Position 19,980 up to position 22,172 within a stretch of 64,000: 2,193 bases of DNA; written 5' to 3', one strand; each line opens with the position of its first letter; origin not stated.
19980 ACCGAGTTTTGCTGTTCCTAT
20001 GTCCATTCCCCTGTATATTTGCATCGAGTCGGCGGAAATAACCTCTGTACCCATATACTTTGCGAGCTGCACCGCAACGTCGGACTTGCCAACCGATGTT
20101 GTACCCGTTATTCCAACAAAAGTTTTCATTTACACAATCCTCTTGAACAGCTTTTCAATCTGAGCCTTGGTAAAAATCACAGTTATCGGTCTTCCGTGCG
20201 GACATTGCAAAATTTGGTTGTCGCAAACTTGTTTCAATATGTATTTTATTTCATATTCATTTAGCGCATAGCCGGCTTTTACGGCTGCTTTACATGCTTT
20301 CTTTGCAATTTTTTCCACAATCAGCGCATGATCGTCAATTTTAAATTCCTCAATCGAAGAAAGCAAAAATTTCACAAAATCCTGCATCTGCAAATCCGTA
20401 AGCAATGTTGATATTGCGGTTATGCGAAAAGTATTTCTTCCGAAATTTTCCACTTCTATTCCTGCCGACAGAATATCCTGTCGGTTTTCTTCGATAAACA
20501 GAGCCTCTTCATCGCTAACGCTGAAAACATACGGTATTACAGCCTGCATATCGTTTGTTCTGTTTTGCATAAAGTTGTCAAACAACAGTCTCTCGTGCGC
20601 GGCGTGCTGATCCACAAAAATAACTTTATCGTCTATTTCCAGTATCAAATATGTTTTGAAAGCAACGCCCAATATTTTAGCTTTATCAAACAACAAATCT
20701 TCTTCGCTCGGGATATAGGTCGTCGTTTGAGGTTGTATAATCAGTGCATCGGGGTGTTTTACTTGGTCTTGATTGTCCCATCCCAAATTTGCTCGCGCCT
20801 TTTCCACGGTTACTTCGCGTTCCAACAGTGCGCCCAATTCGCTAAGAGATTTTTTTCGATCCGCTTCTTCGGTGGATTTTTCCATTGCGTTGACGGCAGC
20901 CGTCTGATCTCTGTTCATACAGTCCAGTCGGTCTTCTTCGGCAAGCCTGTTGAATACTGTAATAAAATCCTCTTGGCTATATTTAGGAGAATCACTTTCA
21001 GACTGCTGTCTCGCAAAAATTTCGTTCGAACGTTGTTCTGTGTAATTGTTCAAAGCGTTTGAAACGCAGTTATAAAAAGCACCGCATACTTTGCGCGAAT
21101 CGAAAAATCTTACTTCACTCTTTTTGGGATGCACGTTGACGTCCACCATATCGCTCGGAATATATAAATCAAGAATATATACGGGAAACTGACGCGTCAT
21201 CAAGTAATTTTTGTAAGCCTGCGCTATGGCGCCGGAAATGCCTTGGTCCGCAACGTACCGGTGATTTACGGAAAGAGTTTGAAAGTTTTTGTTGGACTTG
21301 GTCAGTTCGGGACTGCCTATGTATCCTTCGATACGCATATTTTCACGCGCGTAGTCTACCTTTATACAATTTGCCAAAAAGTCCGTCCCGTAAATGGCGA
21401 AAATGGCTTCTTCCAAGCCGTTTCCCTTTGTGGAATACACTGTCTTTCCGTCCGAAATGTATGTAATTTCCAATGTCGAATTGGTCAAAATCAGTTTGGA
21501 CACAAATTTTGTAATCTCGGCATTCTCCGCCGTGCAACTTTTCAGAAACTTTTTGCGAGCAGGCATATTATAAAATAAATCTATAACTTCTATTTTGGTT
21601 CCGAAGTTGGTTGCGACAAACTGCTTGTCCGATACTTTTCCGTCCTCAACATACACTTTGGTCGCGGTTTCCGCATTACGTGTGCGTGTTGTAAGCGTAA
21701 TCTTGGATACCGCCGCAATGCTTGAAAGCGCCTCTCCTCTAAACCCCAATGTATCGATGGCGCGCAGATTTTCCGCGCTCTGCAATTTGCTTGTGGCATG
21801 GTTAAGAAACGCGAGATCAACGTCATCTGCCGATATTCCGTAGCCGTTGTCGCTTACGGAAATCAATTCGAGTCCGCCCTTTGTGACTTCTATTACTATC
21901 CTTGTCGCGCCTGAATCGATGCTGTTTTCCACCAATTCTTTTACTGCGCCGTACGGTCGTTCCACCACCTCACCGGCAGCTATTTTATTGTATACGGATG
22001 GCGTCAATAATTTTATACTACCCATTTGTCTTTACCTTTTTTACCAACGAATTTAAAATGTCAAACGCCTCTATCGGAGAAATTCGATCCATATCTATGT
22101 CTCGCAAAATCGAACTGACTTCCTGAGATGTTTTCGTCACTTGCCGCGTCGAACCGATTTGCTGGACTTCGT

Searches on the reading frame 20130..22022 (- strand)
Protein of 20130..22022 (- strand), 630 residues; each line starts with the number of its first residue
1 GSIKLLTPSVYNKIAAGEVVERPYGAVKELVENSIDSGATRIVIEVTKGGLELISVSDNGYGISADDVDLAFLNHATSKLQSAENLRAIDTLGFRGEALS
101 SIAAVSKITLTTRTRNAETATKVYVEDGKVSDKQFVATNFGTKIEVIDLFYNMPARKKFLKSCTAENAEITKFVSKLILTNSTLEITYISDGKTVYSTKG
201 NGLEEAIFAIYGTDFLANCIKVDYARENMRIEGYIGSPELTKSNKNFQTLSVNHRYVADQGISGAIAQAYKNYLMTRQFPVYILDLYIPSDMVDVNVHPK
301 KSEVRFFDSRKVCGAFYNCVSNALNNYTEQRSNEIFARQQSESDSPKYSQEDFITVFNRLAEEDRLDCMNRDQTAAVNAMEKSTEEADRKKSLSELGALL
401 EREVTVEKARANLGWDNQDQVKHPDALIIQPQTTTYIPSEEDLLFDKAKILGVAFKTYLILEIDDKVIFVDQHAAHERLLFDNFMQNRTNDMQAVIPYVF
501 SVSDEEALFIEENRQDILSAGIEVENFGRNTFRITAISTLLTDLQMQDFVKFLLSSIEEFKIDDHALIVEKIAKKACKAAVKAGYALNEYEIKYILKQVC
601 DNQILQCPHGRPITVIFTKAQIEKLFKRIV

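Call 94: search_protein_families(library=pfam, max_evalue=0.00001, proteins=[window:20130-22022:-])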
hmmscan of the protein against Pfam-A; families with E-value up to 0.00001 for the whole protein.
window:20130-22022:- (630 aa): 4 families
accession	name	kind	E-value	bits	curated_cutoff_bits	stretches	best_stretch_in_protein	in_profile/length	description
PF01119.25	DNA_mis_repair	-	3.8e-36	123.7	26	1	209-324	3-118/119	DNA mismatch repair protein, C-terminal domain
PF08676.16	MutL_C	-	2e-25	89.6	25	1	451-585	1-140/142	MutL C terminal dimerisation domain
PF13589.12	HATPase_c_3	-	3.3e-14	53.5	25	1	25-130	5-110/137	Histidine kinase-, DNA gyrase B-, and HSP90-like ATPase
PF02518.31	HATPase_c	-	8.2e-07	29.9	26.4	1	22-77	5-63/111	Histidine kinase-, DNA gyrase B-, and HSP90-like ATPase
